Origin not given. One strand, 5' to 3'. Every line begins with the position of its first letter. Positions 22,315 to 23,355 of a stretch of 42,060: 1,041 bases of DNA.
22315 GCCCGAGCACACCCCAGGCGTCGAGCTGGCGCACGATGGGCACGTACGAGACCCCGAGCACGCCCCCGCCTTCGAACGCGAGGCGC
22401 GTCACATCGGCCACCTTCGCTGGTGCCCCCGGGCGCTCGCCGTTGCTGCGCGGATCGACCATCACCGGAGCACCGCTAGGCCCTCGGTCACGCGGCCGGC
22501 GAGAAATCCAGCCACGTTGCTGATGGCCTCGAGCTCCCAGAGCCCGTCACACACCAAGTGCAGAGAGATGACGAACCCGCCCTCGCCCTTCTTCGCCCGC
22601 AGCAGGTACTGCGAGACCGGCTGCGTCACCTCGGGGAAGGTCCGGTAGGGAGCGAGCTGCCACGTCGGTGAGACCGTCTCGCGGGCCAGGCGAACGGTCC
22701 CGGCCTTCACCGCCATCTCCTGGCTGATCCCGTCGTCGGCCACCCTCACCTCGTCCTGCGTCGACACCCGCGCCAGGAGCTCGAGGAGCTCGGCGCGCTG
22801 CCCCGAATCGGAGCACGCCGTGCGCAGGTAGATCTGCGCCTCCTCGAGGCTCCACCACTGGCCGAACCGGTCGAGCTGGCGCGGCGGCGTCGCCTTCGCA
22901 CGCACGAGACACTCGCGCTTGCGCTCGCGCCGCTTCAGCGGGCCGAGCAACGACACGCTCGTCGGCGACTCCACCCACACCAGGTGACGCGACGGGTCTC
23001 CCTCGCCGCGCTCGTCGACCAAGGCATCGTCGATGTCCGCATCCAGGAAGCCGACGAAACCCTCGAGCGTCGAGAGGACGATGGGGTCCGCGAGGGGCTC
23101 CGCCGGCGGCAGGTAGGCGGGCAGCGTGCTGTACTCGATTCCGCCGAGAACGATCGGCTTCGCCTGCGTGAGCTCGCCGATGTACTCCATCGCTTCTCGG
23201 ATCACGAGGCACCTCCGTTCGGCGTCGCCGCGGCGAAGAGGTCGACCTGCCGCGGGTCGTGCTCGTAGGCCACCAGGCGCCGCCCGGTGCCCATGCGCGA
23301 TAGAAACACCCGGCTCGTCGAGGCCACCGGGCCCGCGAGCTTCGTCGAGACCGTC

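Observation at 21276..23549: Catalytically intact patatin-like phospholipase in a four-gene translationally coupled early block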

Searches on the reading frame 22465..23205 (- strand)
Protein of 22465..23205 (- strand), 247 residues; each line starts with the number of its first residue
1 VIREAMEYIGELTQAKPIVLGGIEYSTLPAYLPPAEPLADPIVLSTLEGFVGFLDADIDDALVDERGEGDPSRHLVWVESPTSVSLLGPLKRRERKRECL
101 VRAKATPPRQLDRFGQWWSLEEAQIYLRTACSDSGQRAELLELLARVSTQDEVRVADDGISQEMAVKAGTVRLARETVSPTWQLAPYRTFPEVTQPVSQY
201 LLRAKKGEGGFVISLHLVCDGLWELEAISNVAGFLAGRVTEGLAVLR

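Call 4: search_protein_families(library=pfam, proteins=[window:22465-23205:-], max_evalue=0.1)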
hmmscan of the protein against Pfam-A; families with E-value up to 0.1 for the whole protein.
window:22465-23205:- (247 aa): 0 families

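Call 5: search_protein_families(library=phrogs, proteins=[window:22465-23205:-], max_evalue=0.01)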
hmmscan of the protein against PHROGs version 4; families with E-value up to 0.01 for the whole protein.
window:22465-23205:- (247 aa): 2 families
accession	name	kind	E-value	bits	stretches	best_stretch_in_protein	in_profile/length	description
phrog_1029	-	unknown function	5.9e-39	134.8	1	1-239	3-228/241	-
phrog_16580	-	unknown function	5.9e-08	33.4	1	183-238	2-54/65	-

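Call 11: search_dna_similar(query=window:22465-23205:-, collection=phages, mode=protein, max_rows=30)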
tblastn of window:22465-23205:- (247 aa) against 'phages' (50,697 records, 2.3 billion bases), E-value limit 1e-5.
Records with a match: 118; places in all: 118; records where one place covers at least 80% of the query: 109.
Best place of each record, by identity: <60% 118.
By first word of the organism name: Streptococcus 66; Clostridium 18; Bacillus 9; Paenibacillus 7; Clostridioides 3; Aeribacillus 2; Latilactobacillus 2; Faecalibacterium 2; Enterococcus 2; Bacteriophage 2; and 5 more.
By host as written in the record: - 8; Clostridium difficile 6; Paenibacillus larvae NRRL 2605 5; Clostridium tetani ATCC 19406 4; Clostridium perfringens 2; Paenibacillus larvae 2; Aeribacillus pallidus 2; Clostridium tetani C2 2; and 72 more.
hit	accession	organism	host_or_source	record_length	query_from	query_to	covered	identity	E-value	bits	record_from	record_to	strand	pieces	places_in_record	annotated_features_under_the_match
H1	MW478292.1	Clostridium phage vB_CpeS-1181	Clostridium perfringens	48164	3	241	97%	36.6%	3e-26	112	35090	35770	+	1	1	hypothetical protein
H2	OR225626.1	Clostridium phage LPCPA58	-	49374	3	241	97%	35.8%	8e-27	114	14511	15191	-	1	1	hypothetical protein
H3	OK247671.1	Clostridium phage vB_CpeS_BG3P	Clostridium perfringens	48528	3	241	97%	34.8%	3e-23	103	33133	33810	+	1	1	hypothetical protein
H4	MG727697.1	Paenibacillus phage Dragolir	Paenibacillus larvae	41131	3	241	97%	31.0%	1e-21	99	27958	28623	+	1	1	hypothetical protein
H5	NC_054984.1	Paenibacillus phage Dragolir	Paenibacillus larvae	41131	3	241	97%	31.0%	1e-21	99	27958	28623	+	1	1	hypothetical protein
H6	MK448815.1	Streptococcus phage Javan585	Streptococcus suis S95N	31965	1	241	98%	30.0%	2e-16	84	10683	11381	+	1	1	hypothetical protein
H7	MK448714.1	Streptococcus phage Javan241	Streptococcus gordonii FSS8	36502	2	235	95%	30.3%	2e-14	78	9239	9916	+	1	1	hypothetical protein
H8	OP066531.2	Bacillus phage B13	Bacillus cereus VKM B-13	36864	1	241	98%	29.0%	5e-21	97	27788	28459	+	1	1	hypothetical protein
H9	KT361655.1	Paenibacillus phage Hayley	Paenibacillus larvae NRRL 2605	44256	3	241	97%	29.3%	3e-20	95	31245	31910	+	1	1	hypothetical protein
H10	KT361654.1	Paenibacillus phage Vegas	Paenibacillus larvae NRRL 2605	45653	3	241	97%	29.3%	3e-20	95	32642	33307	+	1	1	hypothetical protein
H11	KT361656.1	Paenibacillus phage Vadim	Paenibacillus larvae NRRL 2605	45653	3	241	97%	29.3%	3e-20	95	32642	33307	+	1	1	hypothetical protein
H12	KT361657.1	Paenibacillus phage Diane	Paenibacillus larvae NRRL 2605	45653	3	241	97%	29.3%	3e-20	95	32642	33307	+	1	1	hypothetical protein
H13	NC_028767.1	Paenibacillus phage Vegas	Paenibacillus larvae NRRL 2605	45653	3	241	97%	29.3%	3e-20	95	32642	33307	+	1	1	hypothetical protein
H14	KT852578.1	Bacillus phage BMBtp1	Bacillus thuringiensis YBT-1765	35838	1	235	95%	29.8%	3e-21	98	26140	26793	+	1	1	hypothetical protein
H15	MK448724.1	Streptococcus phage Javan273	Streptococcus iniae Si1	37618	2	235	95%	29.9%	2e-22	101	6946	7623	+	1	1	hypothetical protein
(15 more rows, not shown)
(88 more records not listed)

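Call 12: get_annotated_region(hit=H4, flank=4000)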
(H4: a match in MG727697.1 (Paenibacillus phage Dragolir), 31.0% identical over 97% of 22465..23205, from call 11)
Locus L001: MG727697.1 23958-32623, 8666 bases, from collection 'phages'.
description: Paenibacillus phage Dragolir, complete genome.
organism: Paenibacillus phage Dragolir (NCBI taxid 2070190)
taxonomy: Viruses; Duplodnaviria; Heunggongvirae; Uroviricota; Caudoviricetes; Gochnauervirinae; Dragolirvirus; Dragolirvirus dragolir
host: Paenibacillus larvae; source: bee debris; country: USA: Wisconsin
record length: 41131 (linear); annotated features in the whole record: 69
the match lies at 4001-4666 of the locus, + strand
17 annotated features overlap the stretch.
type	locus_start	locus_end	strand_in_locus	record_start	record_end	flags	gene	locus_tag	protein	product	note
CDS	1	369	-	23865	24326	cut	-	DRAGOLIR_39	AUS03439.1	metallo-endopeptidase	metallo-endopeptidase ImmA/IrrE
CDS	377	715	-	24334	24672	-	-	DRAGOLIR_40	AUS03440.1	helix-turn-helix XRE family transcriptional regulator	-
CDS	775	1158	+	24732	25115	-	-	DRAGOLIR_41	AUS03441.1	helix-turn-helix XRE family transcriptional regulator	-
CDS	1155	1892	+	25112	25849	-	-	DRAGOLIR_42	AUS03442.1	KilAC domain antirepressor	KilAC domain antirepressor AntA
CDS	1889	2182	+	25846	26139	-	-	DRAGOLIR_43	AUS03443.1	helix-turn-helix domain DNA binding protein# excisionase family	-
CDS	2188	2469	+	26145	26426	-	-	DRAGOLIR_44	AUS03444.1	hypothetical protein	-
CDS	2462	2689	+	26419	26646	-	-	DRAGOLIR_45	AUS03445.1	hypothetical protein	-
CDS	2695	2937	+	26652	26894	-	-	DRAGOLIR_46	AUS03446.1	hypothetical protein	-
CDS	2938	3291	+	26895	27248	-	-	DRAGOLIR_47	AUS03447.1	hypothetical protein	-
CDS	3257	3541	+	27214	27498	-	-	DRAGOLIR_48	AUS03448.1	transcriptional regulator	transcriptional regulator AbrB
CDS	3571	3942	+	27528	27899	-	-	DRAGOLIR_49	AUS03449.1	replication terminator protein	-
CDS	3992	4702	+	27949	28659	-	-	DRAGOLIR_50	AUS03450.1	hypothetical protein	-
CDS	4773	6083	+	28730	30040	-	-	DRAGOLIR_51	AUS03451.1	chromosome segregation protein SMC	-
CDS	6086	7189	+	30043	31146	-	-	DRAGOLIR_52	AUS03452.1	AAA domain protein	-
CDS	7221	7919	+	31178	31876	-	-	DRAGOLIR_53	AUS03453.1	hypothetical protein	-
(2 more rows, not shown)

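Call 13: get_annotated_region(hit=H6, flank=4000)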
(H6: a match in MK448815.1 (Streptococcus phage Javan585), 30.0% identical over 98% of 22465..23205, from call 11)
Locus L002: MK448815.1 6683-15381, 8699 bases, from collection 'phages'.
description: Streptococcus phage Javan585, complete genome.
organism: Streptococcus phage Javan585 (NCBI taxid 2548275)
taxonomy: Viruses; Duplodnaviria; Heunggongvirae; Uroviricota; Caudoviricetes
host: Streptococcus suis S95N; source: -; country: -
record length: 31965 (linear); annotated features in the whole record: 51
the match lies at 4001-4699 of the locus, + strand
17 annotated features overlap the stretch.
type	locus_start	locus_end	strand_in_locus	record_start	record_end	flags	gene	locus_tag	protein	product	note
CDS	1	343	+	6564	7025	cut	-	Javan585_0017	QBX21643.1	hypothetical protein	-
CDS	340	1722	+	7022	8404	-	-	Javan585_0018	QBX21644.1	hypothetical protein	-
CDS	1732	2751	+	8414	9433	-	-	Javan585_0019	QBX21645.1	DNA replication protein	-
CDS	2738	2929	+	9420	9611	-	-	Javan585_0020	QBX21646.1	hypothetical protein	-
CDS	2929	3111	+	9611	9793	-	-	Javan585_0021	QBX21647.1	hypothetical protein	-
CDS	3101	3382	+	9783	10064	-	-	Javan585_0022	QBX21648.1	hypothetical protein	-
CDS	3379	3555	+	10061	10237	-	-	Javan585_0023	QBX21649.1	hypothetical protein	-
CDS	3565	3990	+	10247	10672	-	-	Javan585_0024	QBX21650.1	hypothetical protein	-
CDS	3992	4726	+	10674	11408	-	-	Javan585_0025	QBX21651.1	hypothetical protein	-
CDS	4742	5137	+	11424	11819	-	-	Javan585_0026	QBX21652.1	hypothetical protein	-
CDS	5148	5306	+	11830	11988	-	-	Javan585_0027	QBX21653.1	hypothetical protein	-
CDS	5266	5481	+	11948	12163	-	-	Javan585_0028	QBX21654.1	hypothetical protein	-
CDS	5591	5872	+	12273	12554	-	-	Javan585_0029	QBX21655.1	transcriptional regulator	-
CDS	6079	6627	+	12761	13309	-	-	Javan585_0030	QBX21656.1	site-specific recombinase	prophage LambdaSa2, site-specific recombinase, phage integrase family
CDS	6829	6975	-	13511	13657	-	-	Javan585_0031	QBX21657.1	hypothetical protein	-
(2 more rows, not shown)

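Call 14: get_annotated_region(hit=H1, flank=4000)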
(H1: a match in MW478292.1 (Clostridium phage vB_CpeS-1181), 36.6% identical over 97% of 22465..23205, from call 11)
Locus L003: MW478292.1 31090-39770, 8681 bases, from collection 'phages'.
description: Clostridium phage vB_CpeS-1181, complete genome.
organism: Clostridium phage vB_CpeS-1181 (NCBI taxid 2814705)
taxonomy: Viruses; Duplodnaviria; Heunggongvirae; Uroviricota; Caudoviricetes
host: Clostridium perfringens; source: chicken feces; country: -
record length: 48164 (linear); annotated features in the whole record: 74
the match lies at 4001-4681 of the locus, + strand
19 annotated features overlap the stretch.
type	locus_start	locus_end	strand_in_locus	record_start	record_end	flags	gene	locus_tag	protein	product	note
CDS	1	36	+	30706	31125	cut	-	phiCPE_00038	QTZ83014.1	hypothetical protein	-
CDS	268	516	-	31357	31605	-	-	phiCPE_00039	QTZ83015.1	Cro/CI repressor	-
CDS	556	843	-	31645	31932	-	-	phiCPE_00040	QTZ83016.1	Cro/CI repressor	-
CDS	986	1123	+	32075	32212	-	-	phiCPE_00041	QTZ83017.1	hypothetical protein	-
CDS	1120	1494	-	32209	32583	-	-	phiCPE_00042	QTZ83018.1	repressor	-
CDS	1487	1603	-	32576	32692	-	-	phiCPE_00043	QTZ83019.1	hypothetical protein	-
CDS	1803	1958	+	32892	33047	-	-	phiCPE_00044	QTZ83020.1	hypothetical protein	-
CDS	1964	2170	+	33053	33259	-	-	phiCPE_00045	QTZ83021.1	hypothetical protein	-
CDS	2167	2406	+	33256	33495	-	-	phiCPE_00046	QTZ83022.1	hypothetical protein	-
CDS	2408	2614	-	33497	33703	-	-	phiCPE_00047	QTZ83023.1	hypothetical protein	-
CDS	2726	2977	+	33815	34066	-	-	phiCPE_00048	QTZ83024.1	hypothetical protein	-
CDS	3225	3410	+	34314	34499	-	-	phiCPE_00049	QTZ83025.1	hypothetical protein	-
CDS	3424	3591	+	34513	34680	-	-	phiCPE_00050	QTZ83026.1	hypothetical protein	-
CDS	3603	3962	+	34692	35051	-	-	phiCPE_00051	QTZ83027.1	replication terminator protein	-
CDS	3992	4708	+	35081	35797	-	-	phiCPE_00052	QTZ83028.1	hypothetical protein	-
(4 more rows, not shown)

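Call 17: search_protein_families(library=padloc, proteins=[window:22465-23205:-], max_evalue=0.01)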
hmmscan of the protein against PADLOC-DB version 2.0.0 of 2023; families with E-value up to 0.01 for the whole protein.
window:22465-23205:- (247 aa): 0 families

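Call 18: search_protein_families(library=ncbifam, proteins=[window:22465-23205:-], max_evalue=0.01)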
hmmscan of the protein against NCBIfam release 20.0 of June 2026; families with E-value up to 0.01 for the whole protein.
window:22465-23205:- (247 aa): 0 families

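Call 34: search_solved_structures(query=window:22465-23205:-, max_evalue=10)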
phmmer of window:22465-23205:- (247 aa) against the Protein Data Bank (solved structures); distinct sequences matched with E-value up to 10: 2.
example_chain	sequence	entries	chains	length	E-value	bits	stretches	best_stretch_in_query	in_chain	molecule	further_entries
2km4_A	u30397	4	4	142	1.3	11.5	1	161-218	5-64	Regulator of Ty1 transposition protein 103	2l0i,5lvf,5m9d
5woz_A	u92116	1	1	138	2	11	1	162-218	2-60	Regulator of Ty1 transposition protein 103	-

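Call 38: find_homologous_proteins(query=window:22465-23205:-, max_evalue=0.00001)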
Query window:22465-23205:- (247 aa): 25 proteins with E <= 0.00001 among 2219 candidates.
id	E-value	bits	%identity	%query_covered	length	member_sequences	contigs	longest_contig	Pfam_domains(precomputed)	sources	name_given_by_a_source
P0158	8.9e-156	534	100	98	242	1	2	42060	-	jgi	-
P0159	6.5e-28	116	37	96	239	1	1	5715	-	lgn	-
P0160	2.3e-27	114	32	91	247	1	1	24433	-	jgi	jgi:hypothetical protein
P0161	4.9e-22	97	33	97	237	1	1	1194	-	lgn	-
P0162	4.5e-21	93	29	97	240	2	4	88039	-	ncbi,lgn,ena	-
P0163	5.3e-21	93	33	91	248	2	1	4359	-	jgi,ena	-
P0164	4.0e-20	90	28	95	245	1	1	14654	-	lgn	-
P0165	1.5e-19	88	33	95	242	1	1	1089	-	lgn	-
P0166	2.2e-19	88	32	97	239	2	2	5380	-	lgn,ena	-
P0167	8.0e-19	86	29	98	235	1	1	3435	-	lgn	-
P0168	4.5e-18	84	31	100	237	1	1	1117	-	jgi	jgi:hypothetical protein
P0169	1.9e-16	78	34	83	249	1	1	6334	-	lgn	-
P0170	3.1e-16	78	34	96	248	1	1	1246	-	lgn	-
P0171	7.0e-16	76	30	98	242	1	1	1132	-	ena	-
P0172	5.8e-15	73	31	95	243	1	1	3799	-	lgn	-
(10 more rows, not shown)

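Call 48: predict_structure(alignment_id=A2)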
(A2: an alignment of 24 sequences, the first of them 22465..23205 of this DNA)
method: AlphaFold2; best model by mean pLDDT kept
length: 247 residues; sequences in the alignment: 24
mean_pLDDT: 85.7   pTM: 0.77
mean pLDDT of the five models: 85.7, 84.3, 84.0, 83.7, 82.4
residues with pLDDT >= 90: 120; 70-90: 96; 50-70: 31; < 50: 0
segments of 3 or more residues with pLDDT < 50: none
pLDDT, mean of each block of 10 residues (from residue 1): 79 83 86 78 96 84 64 89 93 81 89 90 95 96 84 63 70 77 95 95 88 90 94 94 90
secondary structure, 60 per line:
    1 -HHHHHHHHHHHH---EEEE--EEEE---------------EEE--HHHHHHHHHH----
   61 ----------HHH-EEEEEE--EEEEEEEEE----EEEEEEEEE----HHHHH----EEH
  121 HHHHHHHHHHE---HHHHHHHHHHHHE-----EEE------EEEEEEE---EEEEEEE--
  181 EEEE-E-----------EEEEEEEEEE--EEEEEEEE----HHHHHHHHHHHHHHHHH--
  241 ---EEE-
elements in order: H2-13 E17-20 E23-26 E42-44 H47-56 E75-80 E83-91 E96-104 H109-113 H120-130 H135-146 E153-155 E162-168 E172-178 E181-184 E198-207 E210-217 H222-238 E244-246

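Call 50: fold_search(model_id=the predicted structure, library=pdb)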
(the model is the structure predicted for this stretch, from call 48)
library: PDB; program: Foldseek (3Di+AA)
matches with E <= 10: 571; with E <= 0.001: 0
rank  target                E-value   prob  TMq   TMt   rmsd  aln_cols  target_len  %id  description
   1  1kaf_D                1.0e-01  0.11  0.11  0.19  15.8       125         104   11  DNA Binding Domain Of The Phage T4 Transcription Factor MotA (AA105-211) (released 2001-11-21)
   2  1kaf_E                1.2e-01  0.13  0.11  0.21  15.9       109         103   10  DNA Binding Domain Of The Phage T4 Transcription Factor MotA (AA105-211) (released 2001-11-21)
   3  3f08_B                1.2e-01  0.13  0.13  0.19  14.1       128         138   13  Crystal structure of the putative uncharacterized protein Q6HG14 from Bacilllus thuringiensis. Northeast Structural Ge (released 2008-11-18)
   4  3tfz_A                1.4e-01  0.08  0.11  0.13  16.9       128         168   16  Crystal structure of Zhui aromatase/cyclase from Streptomcyes sp. R1128 (released 2011-09-14)
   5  5jlt_C                1.5e-01  0.08  0.11  0.18  17.4       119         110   13  The crystal structure of the bacteriophage T4 MotA C-terminal domain in complex with dsDNA reveals a novel protein-DNA (released 2017-05-03)
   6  5jlt_B                1.6e-01  0.12  0.11  0.21  16.6       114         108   12  The crystal structure of the bacteriophage T4 MotA C-terminal domain in complex with dsDNA reveals a novel protein-DNA (released 2017-05-03)
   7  5jlt_D                1.6e-01  0.09  0.11  0.19  16.7       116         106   10  The crystal structure of the bacteriophage T4 MotA C-terminal domain in complex with dsDNA reveals a novel protein-DNA (released 2017-05-03)
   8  6rxt_UD               1.8e-01  0.12  0.13  0.05  21.1       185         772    8  Cryo-EM structure of the 90S pre-ribosome (Kre33-Noc4) from Chaetomium thermophilum, state A (released 2019-08-14)
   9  2le1_MODEL_1_A        2.1e-01  0.12  0.12  0.18  14.5       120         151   12  Solution NMR Structure of Tfu_2981 from Thermobifida fusca, Northeast Structural Genomics Consortium Target Tf (released 2011-06-29)
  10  3kaz_A                2.1e-01  0.10  0.12  0.16  20.2       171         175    9  Crystal structure of abscisic acid receptor PYL2 (released 2009-12-08)
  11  5jlt_A                2.2e-01  0.08  0.12  0.19  16.4       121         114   12  The crystal structure of the bacteriophage T4 MotA C-terminal domain in complex with dsDNA reveals a novel protein-DNA (released 2017-05-03)
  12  8h2d_B                2.5e-01  0.15  0.14  0.22  12.7       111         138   17  The hypothetical protein from Mycobacterium tuberculosis mutant - E47A (released 2023-09-06)
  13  3tfz_C                2.8e-01  0.07  0.11  0.15  15.1       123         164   15  Crystal structure of Zhui aromatase/cyclase from Streptomcyes sp. R1128 (released 2011-09-14)
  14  3tfz_E                2.8e-01  0.06  0.11  0.13  14.6       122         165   15  Crystal structure of Zhui aromatase/cyclase from Streptomcyes sp. R1128 (released 2011-09-14)
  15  3w9r                  3.0e-01  0.08  0.11  0.14  19.5       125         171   14  Crystal structure of the high-affinity abscisic acid receptor PYL9/RCAR9 bound to ABA (released 2014-04-09)
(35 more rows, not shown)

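Call 53: fold_search(model_id=the predicted structure, library=viral)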
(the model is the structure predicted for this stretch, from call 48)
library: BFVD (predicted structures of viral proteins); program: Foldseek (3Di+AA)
matches with E <= 10: 309; with E <= 0.001: 8
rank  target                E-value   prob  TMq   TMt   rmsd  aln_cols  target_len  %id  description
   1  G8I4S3                2.9e-08  1.00  0.51  0.47   8.3       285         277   15  (no name in the UniProt tables at hand)
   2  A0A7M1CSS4            3.3e-06  1.00  0.50  0.35   7.3       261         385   14  Uncharacterized protein [Gordonia phage Herod]
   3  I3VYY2                6.6e-06  1.00  0.49  0.49   6.1       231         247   10  (no name in the UniProt tables at hand)
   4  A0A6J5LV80            9.4e-06  1.00  0.46  0.41  12.3       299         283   12  Protein of unkown function DUF2303 [uncultured Caudovirales phage]
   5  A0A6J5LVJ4            5.4e-05  1.00  0.44  0.42   7.4       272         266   14  Protein of unkown function DUF2303 [uncultured Caudovirales phage]
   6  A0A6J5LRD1            6.1e-05  1.00  0.47  0.41  15.7       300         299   13  Protein of unkown function DUF2303 [uncultured Caudovirales phage]
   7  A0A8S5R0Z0            1.7e-04  1.00  0.36  0.42   6.5       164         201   13  Uncharacterized protein [Myoviridae sp. cteBs22]
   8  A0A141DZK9            2.8e-04  1.00  0.36  0.75   3.2       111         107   30  Phage protein [Streptococcus phage phiARI0468-4]
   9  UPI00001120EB         1.5e-01  0.11  0.11  0.20  16.1       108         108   12  (no name look-up for this kind of identifier)
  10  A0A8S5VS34            2.0e-01  0.04  0.12  0.07  26.5       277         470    8  (no name in the UniProt tables at hand)
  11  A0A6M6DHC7            2.1e-01  0.21  0.13  0.10  16.3        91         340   13  (no name in the UniProt tables at hand)
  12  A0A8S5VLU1            2.2e-01  0.04  0.12  0.13  24.3       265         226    7  (no name in the UniProt tables at hand)
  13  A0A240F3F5            3.3e-01  0.13  0.18  0.18  16.1       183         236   13  (no name in the UniProt tables at hand)
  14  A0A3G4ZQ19            4.2e-01  0.08  0.15  0.10  15.9       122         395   11  ATPase AAA-type core domain-containing protein [Barrevirus sp.]
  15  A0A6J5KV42            5.0e-01  0.13  0.15  0.20  15.1       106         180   14  Uncharacterized protein [uncultured Caudovirales phage]
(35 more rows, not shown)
